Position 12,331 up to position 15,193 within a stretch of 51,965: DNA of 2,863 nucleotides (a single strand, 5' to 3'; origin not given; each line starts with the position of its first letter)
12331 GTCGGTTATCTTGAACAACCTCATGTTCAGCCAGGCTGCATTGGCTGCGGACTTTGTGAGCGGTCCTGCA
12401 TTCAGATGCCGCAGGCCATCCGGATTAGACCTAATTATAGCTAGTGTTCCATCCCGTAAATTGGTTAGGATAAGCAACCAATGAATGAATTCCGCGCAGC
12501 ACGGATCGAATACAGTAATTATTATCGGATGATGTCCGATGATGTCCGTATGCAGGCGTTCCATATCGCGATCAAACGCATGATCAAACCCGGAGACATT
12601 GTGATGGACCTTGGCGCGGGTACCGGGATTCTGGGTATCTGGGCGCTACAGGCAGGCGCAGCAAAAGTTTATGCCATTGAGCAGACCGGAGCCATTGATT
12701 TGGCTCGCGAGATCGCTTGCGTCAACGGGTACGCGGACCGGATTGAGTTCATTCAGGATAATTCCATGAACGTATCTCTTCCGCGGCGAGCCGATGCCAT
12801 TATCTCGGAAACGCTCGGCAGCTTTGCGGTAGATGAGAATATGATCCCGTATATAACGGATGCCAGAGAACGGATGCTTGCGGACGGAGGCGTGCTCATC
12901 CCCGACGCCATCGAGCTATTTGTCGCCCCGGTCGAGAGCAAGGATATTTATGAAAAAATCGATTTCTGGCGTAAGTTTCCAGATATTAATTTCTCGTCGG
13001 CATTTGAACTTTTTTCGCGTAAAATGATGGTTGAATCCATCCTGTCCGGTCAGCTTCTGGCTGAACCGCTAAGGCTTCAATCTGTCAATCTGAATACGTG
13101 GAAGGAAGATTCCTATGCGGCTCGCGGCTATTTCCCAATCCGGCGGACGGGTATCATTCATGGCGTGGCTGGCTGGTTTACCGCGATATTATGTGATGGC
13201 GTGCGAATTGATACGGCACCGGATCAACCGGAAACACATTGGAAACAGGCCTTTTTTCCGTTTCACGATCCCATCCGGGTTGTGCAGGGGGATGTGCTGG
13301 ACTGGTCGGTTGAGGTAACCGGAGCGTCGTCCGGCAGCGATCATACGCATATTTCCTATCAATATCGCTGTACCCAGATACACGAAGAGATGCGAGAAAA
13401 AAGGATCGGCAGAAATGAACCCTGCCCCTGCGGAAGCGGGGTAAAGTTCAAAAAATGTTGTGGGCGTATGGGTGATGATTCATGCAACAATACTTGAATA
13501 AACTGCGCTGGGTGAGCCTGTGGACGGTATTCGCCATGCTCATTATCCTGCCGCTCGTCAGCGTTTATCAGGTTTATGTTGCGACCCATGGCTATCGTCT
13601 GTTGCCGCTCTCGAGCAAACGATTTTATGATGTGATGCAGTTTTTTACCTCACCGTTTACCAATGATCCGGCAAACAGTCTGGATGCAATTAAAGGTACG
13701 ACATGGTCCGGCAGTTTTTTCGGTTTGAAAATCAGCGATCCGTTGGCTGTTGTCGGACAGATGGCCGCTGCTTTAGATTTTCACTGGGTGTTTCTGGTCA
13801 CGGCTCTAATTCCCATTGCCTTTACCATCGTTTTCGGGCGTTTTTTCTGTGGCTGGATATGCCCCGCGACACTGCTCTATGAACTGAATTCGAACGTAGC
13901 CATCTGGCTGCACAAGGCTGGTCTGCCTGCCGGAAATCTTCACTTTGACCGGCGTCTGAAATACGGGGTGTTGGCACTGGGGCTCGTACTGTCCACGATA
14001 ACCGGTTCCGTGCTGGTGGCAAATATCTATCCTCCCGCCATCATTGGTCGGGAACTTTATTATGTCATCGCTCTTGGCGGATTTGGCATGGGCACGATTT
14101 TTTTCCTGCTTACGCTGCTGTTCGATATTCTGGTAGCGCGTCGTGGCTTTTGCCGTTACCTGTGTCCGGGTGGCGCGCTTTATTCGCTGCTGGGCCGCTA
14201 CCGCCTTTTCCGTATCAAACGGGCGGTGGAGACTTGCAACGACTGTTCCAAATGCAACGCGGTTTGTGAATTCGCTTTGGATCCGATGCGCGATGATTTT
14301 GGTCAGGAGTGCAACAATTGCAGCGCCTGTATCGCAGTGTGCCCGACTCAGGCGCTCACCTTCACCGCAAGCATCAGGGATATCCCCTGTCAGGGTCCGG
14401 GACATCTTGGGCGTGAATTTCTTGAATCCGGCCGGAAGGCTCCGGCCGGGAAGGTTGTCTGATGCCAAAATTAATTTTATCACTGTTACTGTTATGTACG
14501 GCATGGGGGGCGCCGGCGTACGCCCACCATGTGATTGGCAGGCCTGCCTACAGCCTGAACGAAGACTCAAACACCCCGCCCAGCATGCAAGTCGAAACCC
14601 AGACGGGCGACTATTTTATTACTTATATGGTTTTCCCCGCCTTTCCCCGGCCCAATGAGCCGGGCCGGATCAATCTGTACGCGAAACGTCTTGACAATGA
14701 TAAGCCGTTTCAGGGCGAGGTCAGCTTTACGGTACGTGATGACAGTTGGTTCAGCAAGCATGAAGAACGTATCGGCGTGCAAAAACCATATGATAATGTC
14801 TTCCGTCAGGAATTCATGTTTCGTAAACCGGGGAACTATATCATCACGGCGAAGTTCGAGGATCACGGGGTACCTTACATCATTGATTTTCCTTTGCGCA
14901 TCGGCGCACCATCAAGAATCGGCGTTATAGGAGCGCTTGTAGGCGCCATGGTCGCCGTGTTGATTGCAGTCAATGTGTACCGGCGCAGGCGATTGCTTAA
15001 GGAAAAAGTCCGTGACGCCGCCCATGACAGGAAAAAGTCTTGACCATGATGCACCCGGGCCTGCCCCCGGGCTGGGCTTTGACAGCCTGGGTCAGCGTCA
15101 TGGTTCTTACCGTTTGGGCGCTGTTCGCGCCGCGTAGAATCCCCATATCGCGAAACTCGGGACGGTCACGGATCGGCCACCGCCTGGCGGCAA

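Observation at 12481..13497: Bona fide PRMT catalytic core fused to a SEC-C motif, embedded between napG-like and napH-like genes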

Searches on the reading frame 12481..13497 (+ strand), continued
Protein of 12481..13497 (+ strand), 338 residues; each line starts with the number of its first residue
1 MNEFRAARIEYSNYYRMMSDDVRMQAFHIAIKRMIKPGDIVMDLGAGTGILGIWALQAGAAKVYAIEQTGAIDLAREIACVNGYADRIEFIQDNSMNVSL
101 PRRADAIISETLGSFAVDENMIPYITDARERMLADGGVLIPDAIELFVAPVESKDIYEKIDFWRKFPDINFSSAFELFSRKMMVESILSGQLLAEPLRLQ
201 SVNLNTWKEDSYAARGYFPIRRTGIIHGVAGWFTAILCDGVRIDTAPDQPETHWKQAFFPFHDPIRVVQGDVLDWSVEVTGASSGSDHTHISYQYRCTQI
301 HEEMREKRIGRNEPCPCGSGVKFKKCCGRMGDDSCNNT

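Call 82: search_protein_families(library=pfam, proteins=[P0400, P0409, P0364, P0363, P0366, P0368, P0362], max_evalue=0.001)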
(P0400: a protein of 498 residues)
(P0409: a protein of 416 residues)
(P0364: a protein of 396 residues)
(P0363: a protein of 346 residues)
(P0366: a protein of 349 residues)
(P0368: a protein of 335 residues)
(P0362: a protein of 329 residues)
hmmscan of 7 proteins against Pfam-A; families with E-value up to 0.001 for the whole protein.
P0400 (498 aa): 10 families
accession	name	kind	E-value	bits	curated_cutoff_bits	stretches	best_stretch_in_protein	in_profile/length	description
PF05402.18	PqqD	-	2.7e-18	66.5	23.4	1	421-485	3-67/67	Coenzyme PQQ synthesis protein D (PqqD)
PF22528.1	PRMT_C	-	3.7e-18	66.4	27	1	138-276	2-142/164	Arginine methyltransferase oligomerization subdomain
PF06325.19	PrmA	-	2.6e-10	40.8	22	1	26-114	155-242/296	Ribosomal protein L11 methyltransferase (PrmA)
PF17286.7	PRMT5_C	-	5.3e-09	36.7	30.3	1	212-293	65-150/167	PRMT5 oligomerisation domain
PF13847.12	Methyltransf_31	-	5.8e-08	33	27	1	32-138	3-111/145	Methyltransferase domain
PF13649.12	Methyltransf_25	-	2.1e-07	31.9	27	1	36-132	1-97/97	Methyltransferase domain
PF05175.20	MTS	-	5.6e-06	26.5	23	1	33-134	32-136/170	Methyltransferase small domain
PF08241.18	Methyltransf_11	-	1.8e-05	25.7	21.2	1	37-135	1-94/95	Methyltransferase domain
PF13679.12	Methyltransf_32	-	2.3e-05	24.8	27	1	31-102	24-105/143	Methyltransferase domain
PF02475.24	TRM5-TYW2_MTfase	-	0.00017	22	28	1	20-107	24-113/164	TRM5/TYW2 methyltransferase domain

P0409 (416 aa): 10 families
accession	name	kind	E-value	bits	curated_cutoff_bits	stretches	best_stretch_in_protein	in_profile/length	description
PF05402.18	PqqD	-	7.9e-14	52.2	23.4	1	19-85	1-67/67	Coenzyme PQQ synthesis protein D (PqqD)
PF22528.1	PRMT_C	-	1e-12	48.7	27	1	244-378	4-142/164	Arginine methyltransferase oligomerization subdomain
PF17286.7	PRMT5_C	-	2.7e-10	40.9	30.3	1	309-380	60-134/167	PRMT5 oligomerisation domain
PF13847.12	Methyltransf_31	-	5.7e-10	39.5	27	1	135-249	2-118/145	Methyltransferase domain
PF06325.19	PrmA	-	9e-09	35.7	22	1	130-239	155-257/296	Ribosomal protein L11 methyltransferase (PrmA)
PF13649.12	Methyltransf_25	-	7.7e-07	30.2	27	1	140-236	1-97/97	Methyltransferase domain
PF02475.24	TRM5-TYW2_MTfase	-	6e-06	26.8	28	1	122-211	22-113/164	TRM5/TYW2 methyltransferase domain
PF08241.18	Methyltransf_11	-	3.3e-05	24.9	21.2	1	141-238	1-93/95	Methyltransferase domain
PF05175.20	MTS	-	0.0004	20.5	23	1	136-238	31-136/170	Methyltransferase small domain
PF01728.25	FtsJ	-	0.00041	20.8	24.1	0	131-170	16-56/181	FtsJ-like methyltransferase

P0364 (396 aa): 8 families
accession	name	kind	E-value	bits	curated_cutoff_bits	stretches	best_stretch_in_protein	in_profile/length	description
PF22528.1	PRMT_C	-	3.6e-17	63.2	27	1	141-278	5-147/164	Arginine methyltransferase oligomerization subdomain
PF06325.19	PrmA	-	6e-12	46.1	22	1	26-135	155-257/296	Ribosomal protein L11 methyltransferase (PrmA)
PF17286.7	PRMT5_C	-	3.8e-11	43.7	30.3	1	145-291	8-151/167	PRMT5 oligomerisation domain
PF13847.12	Methyltransf_31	-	2e-09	37.7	27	1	31-164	2-139/145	Methyltransferase domain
PF13649.12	Methyltransf_25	-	5.9e-07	30.5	27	1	36-132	1-97/97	Methyltransferase domain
PF12847.13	Methyltransf_18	-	2e-05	25.1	27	1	24-111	6-95/151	Methyltransferase domain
PF05185.22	PRMT5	-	3.2e-05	24.3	22.9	1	34-134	65-170/171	PRMT5 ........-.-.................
PF08241.18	Methyltransf_11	-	0.00022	22.2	21.2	1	37-135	1-94/95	Methyltransferase domain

P0363 (346 aa): 11 families
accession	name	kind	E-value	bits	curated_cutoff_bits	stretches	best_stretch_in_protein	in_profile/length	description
PF22528.1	PRMT_C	-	3e-15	57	27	1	136-270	4-142/164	Arginine methyltransferase oligomerization subdomain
PF17286.7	PRMT5_C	-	1.7e-13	51.3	30.3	1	138-293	5-151/167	PRMT5 oligomerisation domain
PF06325.19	PrmA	-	6.2e-13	49.3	22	1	21-130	154-256/296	Ribosomal protein L11 methyltransferase (PrmA)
PF13847.12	Methyltransf_31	-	1.9e-09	37.8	27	1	27-108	2-85/145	Methyltransferase domain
PF02475.24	TRM5-TYW2_MTfase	-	1.8e-08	34.9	28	1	13-104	21-114/164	TRM5/TYW2 methyltransferase domain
PF05185.22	PRMT5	-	1.5e-07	31.9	22.9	1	30-127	65-166/171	PRMT5 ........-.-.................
PF13649.12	Methyltransf_25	-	3.5e-07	31.3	27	1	32-105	1-76/97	Methyltransferase domain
PF05175.20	MTS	-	2.1e-06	27.9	23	1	26-130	27-136/170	Methyltransferase small domain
PF01728.25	FtsJ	-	3.3e-05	24.3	24.1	1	25-103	18-100/181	FtsJ-like methyltransferase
PF08241.18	Methyltransf_11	-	8.9e-05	23.5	21.2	1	33-130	1-93/95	Methyltransferase domain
PF13679.12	Methyltransf_32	-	0.00036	20.9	27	1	27-99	24-106/143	Methyltransferase domain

P0366 (349 aa): 16 families
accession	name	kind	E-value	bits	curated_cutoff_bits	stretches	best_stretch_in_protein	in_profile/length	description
PF22528.1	PRMT_C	-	2.4e-22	80.1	27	1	151-285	4-141/164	Arginine methyltransferase oligomerization subdomain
PF13847.12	Methyltransf_31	-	4.7e-15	56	27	1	42-159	1-124/145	Methyltransferase domain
PF17286.7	PRMT5_C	-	8.9e-15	55.5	30.3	1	153-306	5-152/167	PRMT5 oligomerisation domain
PF06325.19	PrmA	-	4.7e-13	49.7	22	1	40-146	157-257/296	Ribosomal protein L11 methyltransferase (PrmA)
PF13649.12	Methyltransf_25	-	3.1e-11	44.3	27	1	48-143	1-97/97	Methyltransferase domain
PF02475.24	TRM5-TYW2_MTfase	-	3.3e-09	37.3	28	1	32-120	24-115/164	TRM5/TYW2 methyltransferase domain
PF08241.18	Methyltransf_11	-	3.9e-09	37.5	21.2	1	49-146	1-94/95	Methyltransferase domain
PF05175.20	MTS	-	4e-08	33.5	23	1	44-145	31-136/170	Methyltransferase small domain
PF05185.22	PRMT5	-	4.5e-08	33.6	22.9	1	44-146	63-171/171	PRMT5 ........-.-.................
PF01728.25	FtsJ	-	5.9e-05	23.5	24.1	1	39-118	16-100/181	FtsJ-like methyltransferase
PF08242.18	Methyltransf_12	-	8.4e-05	23.7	30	1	49-145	1-98/98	Methyltransferase domain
PF01135.25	PCMT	-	8.8e-05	22.8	20.3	1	39-102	69-134/210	Protein-L-isoaspartate(D-aspartate) O-methyltransferase (PCMT)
PF13489.12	Methyltransf_23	-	0.00012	22.3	27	1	38-153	16-122/164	Methyltransferase domain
PF03848.20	TehB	-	0.00018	21.4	20.4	1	39-143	26-128/193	Tellurite resistance protein TehB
PF02353.26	CMAS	-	0.00023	21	27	1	41-153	59-170/273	Mycolic acid cyclopropane synthetase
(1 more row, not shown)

P0368 (335 aa): 7 families
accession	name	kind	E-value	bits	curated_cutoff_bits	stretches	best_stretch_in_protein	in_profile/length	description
PF22528.1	PRMT_C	-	7.5e-19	68.7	27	1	143-296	4-160/164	Arginine methyltransferase oligomerization subdomain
PF06325.19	PrmA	-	6.2e-08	32.9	22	1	29-107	154-232/296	Ribosomal protein L11 methyltransferase (PrmA)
PF13847.12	Methyltransf_31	-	9e-07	29.1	27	1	35-143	2-113/145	Methyltransferase domain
PF17286.7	PRMT5_C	-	4.1e-06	27.3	30.3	1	144-278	4-131/167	PRMT5 oligomerisation domain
PF13649.12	Methyltransf_25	-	6e-05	24.1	27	1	40-134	1-96/97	Methyltransferase domain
PF05175.20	MTS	-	8e-05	22.8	23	1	37-108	32-105/170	Methyltransferase small domain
PF05185.22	PRMT5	-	0.00042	20.7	22.9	0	12-134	29-166/171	PRMT5 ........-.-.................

P0362 (329 aa): 9 families
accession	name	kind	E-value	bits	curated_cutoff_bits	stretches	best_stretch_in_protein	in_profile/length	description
PF22528.1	PRMT_C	-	5.8e-21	75.6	27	1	146-294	5-157/164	Arginine methyltransferase oligomerization subdomain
PF13649.12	Methyltransf_25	-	1.8e-07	32.2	27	1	41-137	1-97/97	Methyltransferase domain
PF05185.22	PRMT5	-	2e-07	31.5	22.9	1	40-135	66-165/171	PRMT5 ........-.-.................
PF06325.19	PrmA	-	2.4e-07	31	22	1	30-112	154-235/296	Ribosomal protein L11 methyltransferase (PrmA)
PF13847.12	Methyltransf_31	-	1e-06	28.9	27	1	37-140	3-108/145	Methyltransferase domain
PF17286.7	PRMT5_C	-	4.8e-05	23.8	30.3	1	217-281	69-134/167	PRMT5 oligomerisation domain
PF05175.20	MTS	-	0.00012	22.2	23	1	38-109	32-104/170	Methyltransferase small domain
PF02475.24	TRM5-TYW2_MTfase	-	0.00026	21.4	28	1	30-109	29-110/164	TRM5/TYW2 methyltransferase domain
PF08242.18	Methyltransf_12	-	0.00056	21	30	0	42-138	1-97/98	Methyltransferase domain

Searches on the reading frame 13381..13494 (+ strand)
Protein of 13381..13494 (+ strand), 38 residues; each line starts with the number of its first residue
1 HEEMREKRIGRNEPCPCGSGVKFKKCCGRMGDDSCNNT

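Call 62: search_solved_structures(query=window:13381-13494:+, max_evalue=1, show_alignments=3)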
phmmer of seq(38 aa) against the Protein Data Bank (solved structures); distinct sequences matched with E-value up to 1: 10.
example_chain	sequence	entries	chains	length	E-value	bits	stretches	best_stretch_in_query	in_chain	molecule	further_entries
9l6b_C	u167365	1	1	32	2e-09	40.1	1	7-29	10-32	UPF0225 protein YchJ -C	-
1ozb_I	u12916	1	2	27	6.4e-08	35.5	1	8-29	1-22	Preprotein translocase secA subunit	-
1sx0_A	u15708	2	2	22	1.7e-07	34.2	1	8-29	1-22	SecA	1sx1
1tm6_A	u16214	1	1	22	2.9e-07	33.5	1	10-30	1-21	Preprotein translocase secA subunit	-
1tf2_A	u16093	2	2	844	1.6e-05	28.2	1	8-29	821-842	Preprotein translocase secA subunit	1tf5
3iqy_A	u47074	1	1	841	1.8e-05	28.1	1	8-29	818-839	Protein translocase subunit secA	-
2i9w_A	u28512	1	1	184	0.00081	22.9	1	9-29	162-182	Hypothetical protein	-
9l6b_A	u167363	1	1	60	0.0025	21.4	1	12-30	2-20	UPF0225 protein YchJ -A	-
9vxg_A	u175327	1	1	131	0.0034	21.1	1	12-30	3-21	UPF0225 protein YchJ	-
9ya0_EA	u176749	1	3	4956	0.93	13.5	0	7-34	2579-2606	CGP, TGME49_240380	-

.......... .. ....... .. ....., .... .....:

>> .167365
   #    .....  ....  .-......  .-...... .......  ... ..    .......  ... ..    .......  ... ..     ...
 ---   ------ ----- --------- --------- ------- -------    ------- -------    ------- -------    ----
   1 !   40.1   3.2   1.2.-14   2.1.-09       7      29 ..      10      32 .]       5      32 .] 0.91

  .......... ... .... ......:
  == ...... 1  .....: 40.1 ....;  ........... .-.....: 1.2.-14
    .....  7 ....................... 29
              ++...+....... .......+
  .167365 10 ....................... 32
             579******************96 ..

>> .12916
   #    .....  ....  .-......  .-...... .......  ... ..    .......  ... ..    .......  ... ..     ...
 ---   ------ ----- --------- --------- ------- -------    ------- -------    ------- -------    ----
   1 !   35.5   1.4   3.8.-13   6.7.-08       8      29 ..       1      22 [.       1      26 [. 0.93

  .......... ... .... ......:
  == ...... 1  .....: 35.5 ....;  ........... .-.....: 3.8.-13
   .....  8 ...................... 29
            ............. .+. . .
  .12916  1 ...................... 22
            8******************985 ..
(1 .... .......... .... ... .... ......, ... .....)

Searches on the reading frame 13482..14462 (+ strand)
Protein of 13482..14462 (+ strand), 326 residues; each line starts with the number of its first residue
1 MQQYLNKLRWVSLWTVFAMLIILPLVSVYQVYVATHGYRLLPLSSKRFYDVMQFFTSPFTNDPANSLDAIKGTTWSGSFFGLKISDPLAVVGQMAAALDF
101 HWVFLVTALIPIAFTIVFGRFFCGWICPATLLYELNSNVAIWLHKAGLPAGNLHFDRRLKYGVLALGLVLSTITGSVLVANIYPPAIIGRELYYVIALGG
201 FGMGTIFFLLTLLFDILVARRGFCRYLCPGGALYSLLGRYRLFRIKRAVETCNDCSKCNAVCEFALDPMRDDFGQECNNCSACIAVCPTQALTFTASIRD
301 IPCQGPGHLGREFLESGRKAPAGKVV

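Call 3: search_protein_families(library=pfam, proteins=[window:13482-14462:+], max_evalue=0.01)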
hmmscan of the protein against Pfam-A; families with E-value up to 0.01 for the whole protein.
window:13482-14462:+ (326 aa): 5 families
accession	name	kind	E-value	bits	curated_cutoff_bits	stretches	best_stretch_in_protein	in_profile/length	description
PF12801.12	Fer4_5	-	2.9e-13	50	22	2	100-135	1-36/48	4Fe-4S binding domain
PF12838.12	Fer4_7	-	1.5e-06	29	27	1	277-297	2-22/52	4Fe-4S dicluster domain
PF13187.11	Fer4_9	-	0.00062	20.2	27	0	224-263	8-48/52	4Fe-4S dicluster domain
PF00037.32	Fer4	-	0.0016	18.6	21.1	1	276-293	7-24/24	4Fe-4S binding domain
PF12837.12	Fer4_6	-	0.0033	17.8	25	1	277-292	9-24/24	4Fe-4S binding domain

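Call 4: search_protein_families(library=ncbifam, proteins=[window:13482-14462:+], max_evalue=0.01)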
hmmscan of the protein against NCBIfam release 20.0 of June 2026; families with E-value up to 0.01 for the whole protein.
window:13482-14462:+ (326 aa): 13 families
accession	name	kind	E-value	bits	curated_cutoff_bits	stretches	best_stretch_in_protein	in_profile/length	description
TIGR02163.1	napH_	subfamily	1.8e-43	148.9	213.05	1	59-295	16-254/255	NapH/MauN family ferredoxin-type protein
NF007013.0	PRK09477.1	equivalog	9e-42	143.1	234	1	59-298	39-280/286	quinol dehydrogenase ferredoxin subunit NapH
NF046105.1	TransRegNosR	equivalog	9.7e-11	40.7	1000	1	99-283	469-661/680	transcriptional regulator NosR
NF038196.1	ferrodoxin_EFR1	subfamily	2.4e-07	31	75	1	249-295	183-232/242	EFR1 family ferrodoxin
TIGR02745.1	ccoG_rdxA_fixG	equivalog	2.5e-07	30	316.7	1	103-231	57-191/435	cytochrome c oxidase accessory protein CcoG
NF043039.1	HgcAB_like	equivalog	1.2e-06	28.4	285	1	102-292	162-349/350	HgcAB-like fusion protein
NF040684.1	PorD_Arch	equivalog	0.0005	20.1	120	1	227-294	9-81/85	pyruvate synthase subunit PorD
TIGR04041.1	activase_YjjW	hypoth_equivalog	0.00081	18.9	250.2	0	275-295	41-61/276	YjjW family glycine radical enzyme activase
NF045874.1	Vhu_polyferre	exception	0.00099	17.9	600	1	224-296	38-108/381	F420-non-reducing hydrogenase associated-polyferredoxin VhuB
NF058577.1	FdxA_fam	equivalog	0.0022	18.2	65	0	275-293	7-25/52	4Fe-4S ferredoxin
NF006221.0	PRK08348.1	subfamily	0.0023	17.6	124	0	276-300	45-69/136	NADH-plastoquinone oxidoreductase subunit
NF009451.0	PRK12809.1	equivalog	0.0033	15.7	1154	1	250-294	85-136/639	formate-dependent uric acid utilization protein YgfT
TIGR00276.1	TIGR00276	equivalog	0.0044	16.1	200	1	273-293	177-197/337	tRNA epoxyqueuosine(34) reductase QueG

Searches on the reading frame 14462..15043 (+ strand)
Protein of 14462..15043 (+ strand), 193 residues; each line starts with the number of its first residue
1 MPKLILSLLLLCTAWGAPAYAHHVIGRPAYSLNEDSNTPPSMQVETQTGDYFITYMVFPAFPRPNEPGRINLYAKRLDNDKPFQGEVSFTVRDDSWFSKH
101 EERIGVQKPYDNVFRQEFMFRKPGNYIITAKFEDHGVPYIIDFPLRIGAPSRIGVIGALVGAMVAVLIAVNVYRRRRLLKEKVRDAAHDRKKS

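Call 3: search_protein_families(library=pfam, proteins=[window:14462-15043:+], max_evalue=0.01)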
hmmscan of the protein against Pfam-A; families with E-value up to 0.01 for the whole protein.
window:14462-15043:+ (193 aa): 0 families

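Call 4: search_protein_families(library=ncbifam, proteins=[window:14462-15043:+], max_evalue=0.01)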
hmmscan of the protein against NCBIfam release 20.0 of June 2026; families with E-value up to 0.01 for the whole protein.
window:14462-15043:+ (193 aa): 0 families

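Call 58: search_protein_families(library=pfam, proteins=[window:14462-15043:+], max_evalue=0.001)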
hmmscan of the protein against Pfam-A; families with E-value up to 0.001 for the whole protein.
window:14462-15043:+ (193 aa): 0 families

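Call 72: search_solved_structures(query=window:14462-15040:+, max_evalue=5)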
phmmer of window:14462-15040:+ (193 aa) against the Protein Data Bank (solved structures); distinct sequences matched with E-value up to 5: 7.
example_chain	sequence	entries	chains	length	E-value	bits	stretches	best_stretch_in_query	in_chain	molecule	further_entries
2j3s_A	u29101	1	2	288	0.033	17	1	110-147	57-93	FILAMIN-A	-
9fbo_A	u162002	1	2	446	0.4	13.5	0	45-75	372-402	Chitinase 60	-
7ouv_A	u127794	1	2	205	0.52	13.1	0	101-138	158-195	Isoform 2 of Filamin-C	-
4mb3_A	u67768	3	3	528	1.2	11.9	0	45-74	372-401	Chitinase 60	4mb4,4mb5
4hmc_A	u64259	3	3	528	1.2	11.9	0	45-74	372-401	Chitinase 60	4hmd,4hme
2k7q_A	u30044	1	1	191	1.2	11.9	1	109-139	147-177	Filamin-A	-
7ouu_A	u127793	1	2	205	1.3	11.8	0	101-138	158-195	Isoform 2 of Filamin-C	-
